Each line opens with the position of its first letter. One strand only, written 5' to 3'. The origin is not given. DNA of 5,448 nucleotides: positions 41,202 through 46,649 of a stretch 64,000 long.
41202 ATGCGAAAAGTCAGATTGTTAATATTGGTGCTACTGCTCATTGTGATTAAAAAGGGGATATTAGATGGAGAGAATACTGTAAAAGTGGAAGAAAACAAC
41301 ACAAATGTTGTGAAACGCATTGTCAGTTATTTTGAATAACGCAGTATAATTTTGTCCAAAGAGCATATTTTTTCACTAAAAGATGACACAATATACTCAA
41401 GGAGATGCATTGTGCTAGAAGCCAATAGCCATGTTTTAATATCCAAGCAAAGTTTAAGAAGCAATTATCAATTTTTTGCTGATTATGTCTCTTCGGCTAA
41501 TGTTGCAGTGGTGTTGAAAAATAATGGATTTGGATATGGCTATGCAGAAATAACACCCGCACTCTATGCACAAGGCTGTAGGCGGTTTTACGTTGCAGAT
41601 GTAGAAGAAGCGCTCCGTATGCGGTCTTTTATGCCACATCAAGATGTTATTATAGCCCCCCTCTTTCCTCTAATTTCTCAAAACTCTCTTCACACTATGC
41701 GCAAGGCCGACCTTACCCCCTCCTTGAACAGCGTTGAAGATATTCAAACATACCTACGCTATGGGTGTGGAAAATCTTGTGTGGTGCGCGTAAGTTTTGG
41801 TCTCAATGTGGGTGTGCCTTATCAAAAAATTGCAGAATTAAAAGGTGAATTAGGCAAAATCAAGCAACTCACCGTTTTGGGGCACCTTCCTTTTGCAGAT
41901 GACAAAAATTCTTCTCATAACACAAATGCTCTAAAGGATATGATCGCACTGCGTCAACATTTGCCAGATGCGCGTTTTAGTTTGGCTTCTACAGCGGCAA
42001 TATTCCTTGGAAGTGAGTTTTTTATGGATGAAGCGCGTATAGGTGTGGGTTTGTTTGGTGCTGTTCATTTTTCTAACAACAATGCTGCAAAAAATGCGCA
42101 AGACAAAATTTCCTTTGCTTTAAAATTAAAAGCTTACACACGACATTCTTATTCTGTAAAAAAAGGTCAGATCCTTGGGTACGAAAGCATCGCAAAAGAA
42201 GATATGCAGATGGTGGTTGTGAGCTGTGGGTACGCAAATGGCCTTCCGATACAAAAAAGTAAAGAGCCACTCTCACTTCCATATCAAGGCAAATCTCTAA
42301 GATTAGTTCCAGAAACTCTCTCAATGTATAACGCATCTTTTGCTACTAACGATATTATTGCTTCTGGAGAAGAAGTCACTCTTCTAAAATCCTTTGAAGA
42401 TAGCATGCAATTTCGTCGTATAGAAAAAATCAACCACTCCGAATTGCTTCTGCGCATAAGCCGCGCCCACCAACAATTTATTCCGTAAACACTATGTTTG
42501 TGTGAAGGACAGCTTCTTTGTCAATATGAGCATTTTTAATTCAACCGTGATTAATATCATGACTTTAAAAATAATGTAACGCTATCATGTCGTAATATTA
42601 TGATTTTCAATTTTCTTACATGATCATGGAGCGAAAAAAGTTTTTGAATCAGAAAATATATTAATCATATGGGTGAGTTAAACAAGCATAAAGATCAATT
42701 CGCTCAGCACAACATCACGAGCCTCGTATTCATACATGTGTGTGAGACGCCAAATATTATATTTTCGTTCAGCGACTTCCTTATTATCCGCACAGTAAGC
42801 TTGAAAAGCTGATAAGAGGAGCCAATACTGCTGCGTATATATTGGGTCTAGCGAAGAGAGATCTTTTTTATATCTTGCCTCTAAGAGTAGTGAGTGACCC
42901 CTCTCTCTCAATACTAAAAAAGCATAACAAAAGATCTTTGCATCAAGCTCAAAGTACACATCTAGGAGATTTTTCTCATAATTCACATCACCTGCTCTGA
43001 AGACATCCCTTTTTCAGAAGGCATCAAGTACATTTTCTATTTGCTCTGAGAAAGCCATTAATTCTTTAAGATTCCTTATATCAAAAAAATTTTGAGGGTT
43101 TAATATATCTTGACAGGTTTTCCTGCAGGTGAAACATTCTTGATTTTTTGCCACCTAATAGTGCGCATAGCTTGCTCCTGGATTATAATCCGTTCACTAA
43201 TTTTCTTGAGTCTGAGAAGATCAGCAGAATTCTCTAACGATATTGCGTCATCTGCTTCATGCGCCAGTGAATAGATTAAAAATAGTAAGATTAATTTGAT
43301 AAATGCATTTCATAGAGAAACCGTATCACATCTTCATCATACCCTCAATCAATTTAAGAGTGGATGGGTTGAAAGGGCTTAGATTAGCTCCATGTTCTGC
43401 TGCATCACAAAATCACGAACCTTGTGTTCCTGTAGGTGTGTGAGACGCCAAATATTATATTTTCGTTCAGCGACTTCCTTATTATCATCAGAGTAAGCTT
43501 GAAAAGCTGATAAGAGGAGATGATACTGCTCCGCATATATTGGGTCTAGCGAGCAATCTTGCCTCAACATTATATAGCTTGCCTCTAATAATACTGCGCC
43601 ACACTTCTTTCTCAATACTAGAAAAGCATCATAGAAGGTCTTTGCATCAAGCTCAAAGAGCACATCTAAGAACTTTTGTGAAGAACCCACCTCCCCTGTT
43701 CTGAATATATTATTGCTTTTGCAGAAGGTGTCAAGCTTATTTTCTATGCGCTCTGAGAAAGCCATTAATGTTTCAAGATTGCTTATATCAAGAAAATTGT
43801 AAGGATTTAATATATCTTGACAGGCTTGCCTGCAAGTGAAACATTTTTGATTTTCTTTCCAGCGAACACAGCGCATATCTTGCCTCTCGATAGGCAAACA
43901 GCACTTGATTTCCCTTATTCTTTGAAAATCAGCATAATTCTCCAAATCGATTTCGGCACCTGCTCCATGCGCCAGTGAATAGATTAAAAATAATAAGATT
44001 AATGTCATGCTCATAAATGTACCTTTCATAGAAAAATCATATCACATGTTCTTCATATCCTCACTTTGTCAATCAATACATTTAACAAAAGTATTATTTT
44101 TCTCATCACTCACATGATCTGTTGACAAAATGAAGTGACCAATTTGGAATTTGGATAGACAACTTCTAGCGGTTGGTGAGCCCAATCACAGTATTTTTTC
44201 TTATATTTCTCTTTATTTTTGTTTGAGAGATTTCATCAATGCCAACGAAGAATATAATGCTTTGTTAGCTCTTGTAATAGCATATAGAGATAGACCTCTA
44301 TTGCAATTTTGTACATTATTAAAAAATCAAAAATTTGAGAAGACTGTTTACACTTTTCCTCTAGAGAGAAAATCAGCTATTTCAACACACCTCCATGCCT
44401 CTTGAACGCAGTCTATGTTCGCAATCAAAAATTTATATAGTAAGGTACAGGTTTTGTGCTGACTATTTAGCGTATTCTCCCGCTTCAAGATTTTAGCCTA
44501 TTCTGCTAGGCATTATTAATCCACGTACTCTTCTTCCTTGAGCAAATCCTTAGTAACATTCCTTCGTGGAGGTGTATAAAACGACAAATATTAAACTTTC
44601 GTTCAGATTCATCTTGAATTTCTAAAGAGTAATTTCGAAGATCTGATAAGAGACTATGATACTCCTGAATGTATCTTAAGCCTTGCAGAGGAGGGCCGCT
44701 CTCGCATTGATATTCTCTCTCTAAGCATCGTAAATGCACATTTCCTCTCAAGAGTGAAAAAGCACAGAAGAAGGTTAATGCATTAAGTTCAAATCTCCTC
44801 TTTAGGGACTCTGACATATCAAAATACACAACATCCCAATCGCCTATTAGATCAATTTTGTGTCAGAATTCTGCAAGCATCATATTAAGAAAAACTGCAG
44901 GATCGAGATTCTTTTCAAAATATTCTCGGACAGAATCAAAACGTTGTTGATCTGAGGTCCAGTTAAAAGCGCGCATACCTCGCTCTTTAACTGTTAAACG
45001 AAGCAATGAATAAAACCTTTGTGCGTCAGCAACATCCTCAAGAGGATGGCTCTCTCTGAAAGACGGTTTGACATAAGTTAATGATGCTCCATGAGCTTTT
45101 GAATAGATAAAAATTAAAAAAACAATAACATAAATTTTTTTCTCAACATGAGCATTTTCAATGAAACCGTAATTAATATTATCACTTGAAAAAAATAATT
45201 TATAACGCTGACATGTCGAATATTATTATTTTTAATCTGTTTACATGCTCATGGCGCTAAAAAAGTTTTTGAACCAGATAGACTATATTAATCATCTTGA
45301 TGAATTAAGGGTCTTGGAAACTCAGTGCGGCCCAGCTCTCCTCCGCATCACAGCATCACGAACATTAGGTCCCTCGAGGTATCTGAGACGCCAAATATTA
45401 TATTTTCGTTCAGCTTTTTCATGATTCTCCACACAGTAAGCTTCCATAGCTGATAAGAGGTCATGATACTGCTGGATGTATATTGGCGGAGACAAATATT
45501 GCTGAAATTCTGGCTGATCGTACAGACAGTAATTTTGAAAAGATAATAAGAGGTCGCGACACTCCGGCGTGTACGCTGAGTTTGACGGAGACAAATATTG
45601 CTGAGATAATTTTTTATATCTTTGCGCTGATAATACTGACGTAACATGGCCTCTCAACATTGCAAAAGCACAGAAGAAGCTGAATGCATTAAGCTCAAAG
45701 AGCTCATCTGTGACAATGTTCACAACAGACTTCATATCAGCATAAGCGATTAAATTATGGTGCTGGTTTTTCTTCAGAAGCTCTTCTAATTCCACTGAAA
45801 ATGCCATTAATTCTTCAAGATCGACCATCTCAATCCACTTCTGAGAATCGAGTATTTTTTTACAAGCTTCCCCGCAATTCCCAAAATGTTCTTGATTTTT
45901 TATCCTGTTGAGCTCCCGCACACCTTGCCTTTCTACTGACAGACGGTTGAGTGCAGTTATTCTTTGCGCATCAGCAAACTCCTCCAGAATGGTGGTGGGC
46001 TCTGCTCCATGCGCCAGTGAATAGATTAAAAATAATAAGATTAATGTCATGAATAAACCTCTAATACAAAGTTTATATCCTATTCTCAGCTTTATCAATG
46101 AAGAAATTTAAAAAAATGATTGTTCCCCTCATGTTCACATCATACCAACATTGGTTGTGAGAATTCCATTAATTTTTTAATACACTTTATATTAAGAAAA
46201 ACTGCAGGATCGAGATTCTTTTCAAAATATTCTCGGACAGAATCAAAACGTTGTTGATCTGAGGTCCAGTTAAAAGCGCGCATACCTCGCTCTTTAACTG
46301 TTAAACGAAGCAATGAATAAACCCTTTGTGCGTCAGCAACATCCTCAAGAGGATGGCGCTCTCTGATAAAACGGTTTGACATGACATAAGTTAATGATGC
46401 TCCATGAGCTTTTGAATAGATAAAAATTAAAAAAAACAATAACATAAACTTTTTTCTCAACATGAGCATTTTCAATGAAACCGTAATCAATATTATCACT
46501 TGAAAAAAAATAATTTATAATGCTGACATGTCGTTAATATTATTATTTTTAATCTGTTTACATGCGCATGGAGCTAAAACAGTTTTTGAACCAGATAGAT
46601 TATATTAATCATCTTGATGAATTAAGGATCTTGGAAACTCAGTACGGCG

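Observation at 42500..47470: Recent tandem amplification of the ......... subfamily: a 1317-bp unit x2 plus decayed older copies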

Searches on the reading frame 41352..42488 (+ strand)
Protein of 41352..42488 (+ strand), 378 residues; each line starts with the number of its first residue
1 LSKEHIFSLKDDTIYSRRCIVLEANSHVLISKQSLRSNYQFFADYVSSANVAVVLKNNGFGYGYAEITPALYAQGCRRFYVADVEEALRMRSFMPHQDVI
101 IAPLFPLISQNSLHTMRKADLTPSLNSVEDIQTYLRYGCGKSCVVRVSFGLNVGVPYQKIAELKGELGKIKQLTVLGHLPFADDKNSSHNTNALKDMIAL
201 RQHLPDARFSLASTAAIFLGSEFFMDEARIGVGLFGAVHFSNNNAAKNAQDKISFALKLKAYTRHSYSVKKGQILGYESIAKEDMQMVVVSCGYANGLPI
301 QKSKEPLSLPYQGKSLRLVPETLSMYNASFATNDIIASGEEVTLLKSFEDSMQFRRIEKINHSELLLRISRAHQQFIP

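Call 7: search_protein_families(library=pfam, proteins=[window:41352-42488:+], max_evalue=0.01)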
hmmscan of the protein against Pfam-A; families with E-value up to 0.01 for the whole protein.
window:41352-42488:+ (378 aa): 2 families
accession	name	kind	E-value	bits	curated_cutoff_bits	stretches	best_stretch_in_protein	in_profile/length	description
PF01168.26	Ala_racemase_N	-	4.9e-25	89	24.1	1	30-237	1-218/220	Alanine racemase, N-terminal domain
PF00842.27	Ala_racemase_C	-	5.6e-06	26.4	25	1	257-357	2-104/127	Alanine racemase, C-terminal domain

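Call 8: search_protein_families(library=ncbifam, proteins=[window:41352-42488:+], max_evalue=0.01)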
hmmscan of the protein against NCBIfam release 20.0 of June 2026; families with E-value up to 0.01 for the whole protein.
window:41352-42488:+ (378 aa): 9 families
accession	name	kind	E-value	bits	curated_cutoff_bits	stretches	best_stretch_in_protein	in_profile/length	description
TIGR00492.1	alr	equivalog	2.5e-29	102.3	168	1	26-346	3-334/369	alanine racemase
NF000792.0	PRK00053.2-3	equivalog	1.4e-24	86.9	384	1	30-299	8-278/360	alanine racemase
NF033131.1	vanT-G-Cterm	exception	4.6e-23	81.7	460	1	28-320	5-306/368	serine racemase VanT catalytic subunit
NF000791.0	PRK00053.2-2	equivalog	3.8e-19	69.1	218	1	26-331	2-301/340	alanine racemase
NF033132.1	vanT-CELN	equivalog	8.1e-18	64.2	900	1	20-353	335-676/697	membrane-bound serine racemase VanT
NF002970.2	PRK03646.1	exception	4.4e-16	58.9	600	1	30-301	9-279/356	catabolic alanine racemase DadX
NF008897.0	PRK11930.1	equivalog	3.4e-09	35.3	804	1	33-304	467-746/822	bifunctional UDP-N-acetylmuramoyl-tripeptide:D-alanyl-D-alanine ligase/alanine racemase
NF033133.1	vanT-L-cat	exception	4.4e-05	22.9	750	1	34-314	16-304/366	serine racemase VanT-L catalytic subunit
NF009879.0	PRK13340.1-4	subfamily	0.0015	17.5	434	0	9-91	25-108/406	alanine racemase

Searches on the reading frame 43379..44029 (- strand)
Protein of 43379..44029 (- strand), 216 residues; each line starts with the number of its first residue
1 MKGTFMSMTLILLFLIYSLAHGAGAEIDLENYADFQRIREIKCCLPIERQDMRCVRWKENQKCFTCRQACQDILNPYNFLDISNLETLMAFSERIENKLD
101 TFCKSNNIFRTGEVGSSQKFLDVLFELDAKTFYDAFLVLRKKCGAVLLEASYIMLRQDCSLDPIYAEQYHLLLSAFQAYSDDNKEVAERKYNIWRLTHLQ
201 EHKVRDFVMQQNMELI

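Call 7: search_protein_families(library=pfam, proteins=[window:43379-44029:-], max_evalue=0.01)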
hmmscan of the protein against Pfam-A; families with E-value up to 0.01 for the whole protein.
window:43379-44029:- (216 aa): 0 families

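Call 8: search_protein_families(library=ncbifam, proteins=[window:43379-44029:-], max_evalue=0.01)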
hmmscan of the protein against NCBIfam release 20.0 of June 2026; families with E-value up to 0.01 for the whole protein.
window:43379-44029:- (216 aa): 0 families

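Call 18: find_related_loci(query=window:43379-44029:-, collection=genome_contigs, flank=10000)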
Query window:43379-44029:- (216 aa) in genome_contigs; peptide patterns used: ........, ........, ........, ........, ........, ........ (x = any residue, [..] = any of these).
54 stretches matched a pattern, but none encodes a relative of the query by tblastn (E <= 1e-3).
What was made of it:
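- Tried and rejected: The scan with protein C found no relative in 185,579 species representatives (call 18).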

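Call 66: search_protein_families(library=phrogs, proteins=[window:43379-44014:-], max_evalue=0.01)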
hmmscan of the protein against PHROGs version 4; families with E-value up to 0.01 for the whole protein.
window:43379-44014:- (211 aa): 0 families

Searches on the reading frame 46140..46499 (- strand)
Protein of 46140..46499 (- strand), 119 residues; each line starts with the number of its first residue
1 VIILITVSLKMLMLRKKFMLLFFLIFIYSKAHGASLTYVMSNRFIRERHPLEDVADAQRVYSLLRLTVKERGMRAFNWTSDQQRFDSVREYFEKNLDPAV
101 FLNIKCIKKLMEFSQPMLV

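Call 7: search_protein_families(library=pfam, proteins=[window:46140-46499:-], max_evalue=0.01)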
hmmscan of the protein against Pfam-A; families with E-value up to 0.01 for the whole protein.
window:46140-46499:- (119 aa): 0 families

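Call 8: search_protein_families(library=ncbifam, proteins=[window:46140-46499:-], max_evalue=0.01)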
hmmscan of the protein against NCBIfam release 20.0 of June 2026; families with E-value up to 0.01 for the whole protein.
window:46140-46499:- (119 aa): 0 families

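Call 27: find_encoding_contigs(protein=window:46140-46469:-, flank=3000, max_places=10)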
Protein window:46140-46469:- (109 aa): 10 contigs read that carry it; 5 places shown.
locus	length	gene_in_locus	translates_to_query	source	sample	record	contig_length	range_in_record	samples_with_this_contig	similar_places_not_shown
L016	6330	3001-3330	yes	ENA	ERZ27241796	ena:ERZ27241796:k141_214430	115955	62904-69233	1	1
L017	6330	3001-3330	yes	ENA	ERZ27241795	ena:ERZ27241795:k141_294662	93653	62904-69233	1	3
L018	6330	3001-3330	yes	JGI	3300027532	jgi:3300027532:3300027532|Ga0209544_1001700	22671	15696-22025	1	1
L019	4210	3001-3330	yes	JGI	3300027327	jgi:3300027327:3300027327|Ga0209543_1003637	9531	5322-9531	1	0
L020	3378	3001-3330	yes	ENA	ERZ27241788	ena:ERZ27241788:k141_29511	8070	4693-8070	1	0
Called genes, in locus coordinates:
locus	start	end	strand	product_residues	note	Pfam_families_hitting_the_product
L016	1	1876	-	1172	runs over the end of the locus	PF02811:PHP, PF07733:DNA_pol3_alpha, PF17657:DNA_pol3_finger, PF14579:HHH_6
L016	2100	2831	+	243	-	-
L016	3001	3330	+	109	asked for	-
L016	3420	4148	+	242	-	-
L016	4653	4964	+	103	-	-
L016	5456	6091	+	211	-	-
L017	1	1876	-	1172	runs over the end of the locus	PF02811:PHP, PF07733:DNA_pol3_alpha, PF17657:DNA_pol3_finger, PF14579:HHH_6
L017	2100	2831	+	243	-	-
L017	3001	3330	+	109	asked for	-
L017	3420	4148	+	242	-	-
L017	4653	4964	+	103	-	-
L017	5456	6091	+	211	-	-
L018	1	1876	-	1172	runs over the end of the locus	PF02811:PHP, PF07733:DNA_pol3_alpha, PF17657:DNA_pol3_finger, PF14579:HHH_6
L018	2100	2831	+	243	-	-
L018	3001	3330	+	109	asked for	-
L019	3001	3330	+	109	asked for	-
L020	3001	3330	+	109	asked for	-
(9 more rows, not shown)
